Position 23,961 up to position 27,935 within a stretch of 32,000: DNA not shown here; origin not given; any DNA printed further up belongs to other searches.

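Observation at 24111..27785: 1224-aa orphan protein, apparently cytoplasmic, with leaderless-type promoter and C-terminal hydrophobic patch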

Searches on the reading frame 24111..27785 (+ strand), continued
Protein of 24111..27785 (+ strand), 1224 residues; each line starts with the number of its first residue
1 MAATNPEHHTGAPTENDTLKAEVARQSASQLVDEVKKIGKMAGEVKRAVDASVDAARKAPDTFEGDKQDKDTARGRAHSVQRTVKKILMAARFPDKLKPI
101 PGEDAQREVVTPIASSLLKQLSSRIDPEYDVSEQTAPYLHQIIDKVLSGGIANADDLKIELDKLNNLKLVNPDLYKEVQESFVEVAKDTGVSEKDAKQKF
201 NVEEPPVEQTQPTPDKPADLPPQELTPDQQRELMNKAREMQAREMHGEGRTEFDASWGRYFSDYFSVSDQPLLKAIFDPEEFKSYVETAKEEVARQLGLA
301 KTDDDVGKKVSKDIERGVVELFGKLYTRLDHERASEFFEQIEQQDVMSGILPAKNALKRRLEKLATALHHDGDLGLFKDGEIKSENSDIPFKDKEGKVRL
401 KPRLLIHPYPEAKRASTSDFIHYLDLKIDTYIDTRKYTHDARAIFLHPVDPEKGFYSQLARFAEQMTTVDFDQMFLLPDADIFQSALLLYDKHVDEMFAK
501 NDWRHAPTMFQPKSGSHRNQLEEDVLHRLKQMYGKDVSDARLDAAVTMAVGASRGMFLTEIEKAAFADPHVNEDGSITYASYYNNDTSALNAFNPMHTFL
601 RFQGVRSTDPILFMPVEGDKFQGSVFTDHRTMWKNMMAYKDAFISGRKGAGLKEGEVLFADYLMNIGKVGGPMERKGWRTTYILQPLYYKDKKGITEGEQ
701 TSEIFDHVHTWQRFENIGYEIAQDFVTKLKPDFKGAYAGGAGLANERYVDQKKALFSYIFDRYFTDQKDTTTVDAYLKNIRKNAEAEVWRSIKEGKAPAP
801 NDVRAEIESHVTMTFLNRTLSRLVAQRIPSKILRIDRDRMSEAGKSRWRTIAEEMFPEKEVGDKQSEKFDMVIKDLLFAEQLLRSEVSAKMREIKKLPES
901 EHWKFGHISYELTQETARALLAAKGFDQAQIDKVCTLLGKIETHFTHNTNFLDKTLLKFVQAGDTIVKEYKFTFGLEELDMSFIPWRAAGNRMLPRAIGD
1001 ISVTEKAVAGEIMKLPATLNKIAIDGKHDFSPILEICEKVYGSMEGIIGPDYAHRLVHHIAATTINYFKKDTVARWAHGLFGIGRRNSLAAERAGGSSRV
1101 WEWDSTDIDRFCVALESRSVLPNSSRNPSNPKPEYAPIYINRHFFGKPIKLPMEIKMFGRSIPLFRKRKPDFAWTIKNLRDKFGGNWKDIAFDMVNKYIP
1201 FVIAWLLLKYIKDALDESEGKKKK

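Call 43: fold_search(model_id=the predicted structure, library=pdb)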
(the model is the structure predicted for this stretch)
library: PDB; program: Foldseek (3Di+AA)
matches with E <= 10: 222; with E <= 0.001: 0
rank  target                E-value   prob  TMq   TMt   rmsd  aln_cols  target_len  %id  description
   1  5yu6_A                3.7e-02  0.15  0.10  0.10  31.6      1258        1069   10  CRYSTAL STRUCTURE OF EXPORTIN-5:RANGTP COMPLEX (released 2018-08-29)
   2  9r8o_C                4.5e-02  0.20  0.13  0.05  35.2      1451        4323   10  Primed-state RyR1 in 0.05% POPC micelles, in complex with a nanobody and FKBP (released 2025-09-17)
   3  9g33_UJ               1.0e-01  0.10  0.08  0.07  39.3      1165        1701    9  Stalled 90S - Utp23-Krr1-deltaC3 (released 2025-06-18)
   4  3s51_D                1.1e-01  0.09  0.09  0.09  33.6      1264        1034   10  Structure of FANCI (released 2011-07-27)
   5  9a1m_B                1.3e-01  0.08  0.09  0.08  35.0      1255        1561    9  Integrative model of the nuclear pore complex from Schizosaccharomyces pombe (released 2021-11-12)
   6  3m63_A                1.3e-01  0.08  0.08  0.10  28.9      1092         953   10  Crystal structure of Ufd2 in complex with the ubiquitin-like (UBL) domain of Dsk2 (released 2010-04-28)
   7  3s4z_A                1.6e-01  0.08  0.09  0.09  33.3      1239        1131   10  Structure of a Y DNA-FANCI complex (released 2011-07-27)
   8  8jhr                  1.7e-01  0.21  0.10  0.18  21.8       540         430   10  Cryo-EM structure of human S1P transporter SPNS2 bound with an inhibitor 16d (released 2024-01-10)
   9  7r5k_C0               1.7e-01  0.10  0.11  0.09  37.2      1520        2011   10  Human nuclear pore complex (constricted) (released 2022-06-22)
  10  7vf5_A                2.0e-01  0.09  0.10  0.10  34.1      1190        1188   10  Human m6A-METTL associated complex (WTAP, VIRMA, and HAKAI) (released 2022-09-14)
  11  3vyc                  2.1e-01  0.12  0.10  0.12  33.2      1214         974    9  Crystal structure of unliganded Saccharomyces cerevisiae CRM1 (Xpo1p) (released 2012-11-28)
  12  8x4b_A                2.1e-01  0.07  0.09  0.04  39.1      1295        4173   10  Cryo-EM structure of Ryanodine receptor 1 (TM helix S0,100 nM Ca2+, open state) (released 2025-03-05)
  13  9d9z_B                2.4e-01  0.06  0.08  0.05  36.9      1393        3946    9  Structure of human UBR4-KCMF1-CaM E3 ligase complex (Silencing Factor of the Integrated stress response, SiFI) (released 2025-06-11)
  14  8esc_Z                3.3e-01  0.04  0.07  0.04  40.1      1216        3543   11  Structure of the Yeast NuA4 Histone Acetyltransferase Complex (released 2022-11-16)
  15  9m1j_D                3.5e-01  0.06  0.10  0.10  34.2      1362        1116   11  Cryo-EM structure of the TBC-DE-Arl2-beta-tubulin complex (released 2025-10-22)
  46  8tla_C                1.8e+00  0.02  0.08  0.06  31.8      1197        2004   10  Human Type 3 IP3 Receptor - Higher-Order Inhibited State - Symmetry Mate 1 (released 2023-11-08)
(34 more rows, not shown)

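Call 44: find_encoding_contigs(protein=P0001, flank=10000, max_places=3)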
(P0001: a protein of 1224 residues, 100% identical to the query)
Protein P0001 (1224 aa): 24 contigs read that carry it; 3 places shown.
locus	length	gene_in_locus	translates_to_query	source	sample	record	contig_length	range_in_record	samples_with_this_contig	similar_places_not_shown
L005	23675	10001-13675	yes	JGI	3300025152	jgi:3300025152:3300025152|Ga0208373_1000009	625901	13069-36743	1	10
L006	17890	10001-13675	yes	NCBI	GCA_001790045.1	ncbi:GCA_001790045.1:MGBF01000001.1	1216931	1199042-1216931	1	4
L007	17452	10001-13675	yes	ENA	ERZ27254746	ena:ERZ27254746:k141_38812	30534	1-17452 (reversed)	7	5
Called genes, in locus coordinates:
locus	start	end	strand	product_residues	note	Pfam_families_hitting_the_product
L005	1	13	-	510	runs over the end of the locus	PF05362:Lon_C (weak), PF13541:ChlI, PF01078:Mg_chelatase, PF00493:MCM (weak), PF13335:Mg_chelatase_C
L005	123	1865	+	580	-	PF04675:DNA_ligase_A_N, PF01068:DNA_ligase_A_M, PF04679:DNA_ligase_A_C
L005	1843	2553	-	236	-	PF00535:Glycos_transf_2, PF10111:Glyco_tranf_2_2, PF13641:Glyco_tranf_2_3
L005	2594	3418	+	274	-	PF00535:Glycos_transf_2, PF10111:Glyco_tranf_2_2, PF13506:Glyco_transf_21 (weak)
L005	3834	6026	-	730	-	PF10060:DUF2298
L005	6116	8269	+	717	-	PF00133:tRNA-synt_1, PF09334:tRNA-synt_1g (weak), PF13603:tRNA-synt_1_2, PF09334:tRNA-synt_1g (weak), PF08264:Anticodon_1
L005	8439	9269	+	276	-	PF02096:60KD_IMP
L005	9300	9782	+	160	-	PF07650:KH_2 (weak), PF13083:KH_KhpA-B, PF01424:R3H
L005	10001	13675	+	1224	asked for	-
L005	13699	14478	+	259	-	-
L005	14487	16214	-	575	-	-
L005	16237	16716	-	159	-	-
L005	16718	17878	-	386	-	PF13529:Peptidase_C39_2 (weak)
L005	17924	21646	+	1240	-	PF02861:Clp_N, PF23569:NBD_SMAX1 (weak), PF00004:AAA, PF17871:AAA_lid_9, PF00004:AAA, PF07724:AAA_2, PF07728:AAA_5, PF10431:ClpB_D2-small, +6 more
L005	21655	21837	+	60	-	-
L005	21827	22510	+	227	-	-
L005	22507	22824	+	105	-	PF18895:T4SS_pilin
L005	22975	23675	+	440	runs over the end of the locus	PF00696:AA_kinase, PF13489:Methyltransf_23, PF07021:MetW (weak), PF08241:Methyltransf_11, PF08242:Methyltransf_12, PF13649:Methyltransf_25, PF13847:Methyltransf_31 (weak)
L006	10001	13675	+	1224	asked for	-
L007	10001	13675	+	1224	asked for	-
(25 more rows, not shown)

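Call 47: search_solved_structures(query=A4, max_evalue=10, show_alignments=3)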
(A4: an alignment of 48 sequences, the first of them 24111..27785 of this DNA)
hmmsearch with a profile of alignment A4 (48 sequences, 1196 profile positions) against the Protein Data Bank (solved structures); distinct sequences matched with E-value up to 10: 20.
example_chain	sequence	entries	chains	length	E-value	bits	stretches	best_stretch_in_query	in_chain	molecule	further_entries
5cwb_A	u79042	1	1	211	0.021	15.8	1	24-206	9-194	Designed helical repeat protein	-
7bqn_A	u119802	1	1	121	0.049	14.5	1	152-252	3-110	Rei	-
6ly9_L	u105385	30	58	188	0.057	14.3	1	16-115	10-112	V-type ATP synthase subunit E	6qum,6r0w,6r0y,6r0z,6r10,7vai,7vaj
3v6i_A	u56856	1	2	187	0.058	14.3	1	16-115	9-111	V-type ATP synthase subunit E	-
8cyk_B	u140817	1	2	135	0.085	13.7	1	156-251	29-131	HALC1_878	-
7mwr_B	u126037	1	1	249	0.089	13.7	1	60-245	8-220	LHD101B4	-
5gar_G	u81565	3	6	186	0.21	12.5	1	16-115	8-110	V-type ATP synthase subunit E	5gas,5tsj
3j0j_J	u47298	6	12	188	0.26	12.1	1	16-115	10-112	V-type ATP synthase subunit E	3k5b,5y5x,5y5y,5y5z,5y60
4ilo_A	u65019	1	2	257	0.27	12.1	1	17-155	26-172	CT398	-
9r1j_A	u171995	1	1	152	1.1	10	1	46-166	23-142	sc-apCC-4-NR-1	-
7b6r_C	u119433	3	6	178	1.2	9.9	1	872-931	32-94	Trafficking protein particle complex subunit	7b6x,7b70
7b6d_A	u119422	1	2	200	1.6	9.5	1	872-931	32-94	Trafficking protein particle complex subunit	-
9r1k_A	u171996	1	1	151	1.7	9.5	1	48-164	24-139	sc-apCC-4-A7F-1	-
8c5v_I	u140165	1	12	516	2.6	8.8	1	36-201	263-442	Methyl-accepting chemotaxis protein I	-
7uzf_M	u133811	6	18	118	3.7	8.3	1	159-245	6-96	V-type proton ATPase subunit G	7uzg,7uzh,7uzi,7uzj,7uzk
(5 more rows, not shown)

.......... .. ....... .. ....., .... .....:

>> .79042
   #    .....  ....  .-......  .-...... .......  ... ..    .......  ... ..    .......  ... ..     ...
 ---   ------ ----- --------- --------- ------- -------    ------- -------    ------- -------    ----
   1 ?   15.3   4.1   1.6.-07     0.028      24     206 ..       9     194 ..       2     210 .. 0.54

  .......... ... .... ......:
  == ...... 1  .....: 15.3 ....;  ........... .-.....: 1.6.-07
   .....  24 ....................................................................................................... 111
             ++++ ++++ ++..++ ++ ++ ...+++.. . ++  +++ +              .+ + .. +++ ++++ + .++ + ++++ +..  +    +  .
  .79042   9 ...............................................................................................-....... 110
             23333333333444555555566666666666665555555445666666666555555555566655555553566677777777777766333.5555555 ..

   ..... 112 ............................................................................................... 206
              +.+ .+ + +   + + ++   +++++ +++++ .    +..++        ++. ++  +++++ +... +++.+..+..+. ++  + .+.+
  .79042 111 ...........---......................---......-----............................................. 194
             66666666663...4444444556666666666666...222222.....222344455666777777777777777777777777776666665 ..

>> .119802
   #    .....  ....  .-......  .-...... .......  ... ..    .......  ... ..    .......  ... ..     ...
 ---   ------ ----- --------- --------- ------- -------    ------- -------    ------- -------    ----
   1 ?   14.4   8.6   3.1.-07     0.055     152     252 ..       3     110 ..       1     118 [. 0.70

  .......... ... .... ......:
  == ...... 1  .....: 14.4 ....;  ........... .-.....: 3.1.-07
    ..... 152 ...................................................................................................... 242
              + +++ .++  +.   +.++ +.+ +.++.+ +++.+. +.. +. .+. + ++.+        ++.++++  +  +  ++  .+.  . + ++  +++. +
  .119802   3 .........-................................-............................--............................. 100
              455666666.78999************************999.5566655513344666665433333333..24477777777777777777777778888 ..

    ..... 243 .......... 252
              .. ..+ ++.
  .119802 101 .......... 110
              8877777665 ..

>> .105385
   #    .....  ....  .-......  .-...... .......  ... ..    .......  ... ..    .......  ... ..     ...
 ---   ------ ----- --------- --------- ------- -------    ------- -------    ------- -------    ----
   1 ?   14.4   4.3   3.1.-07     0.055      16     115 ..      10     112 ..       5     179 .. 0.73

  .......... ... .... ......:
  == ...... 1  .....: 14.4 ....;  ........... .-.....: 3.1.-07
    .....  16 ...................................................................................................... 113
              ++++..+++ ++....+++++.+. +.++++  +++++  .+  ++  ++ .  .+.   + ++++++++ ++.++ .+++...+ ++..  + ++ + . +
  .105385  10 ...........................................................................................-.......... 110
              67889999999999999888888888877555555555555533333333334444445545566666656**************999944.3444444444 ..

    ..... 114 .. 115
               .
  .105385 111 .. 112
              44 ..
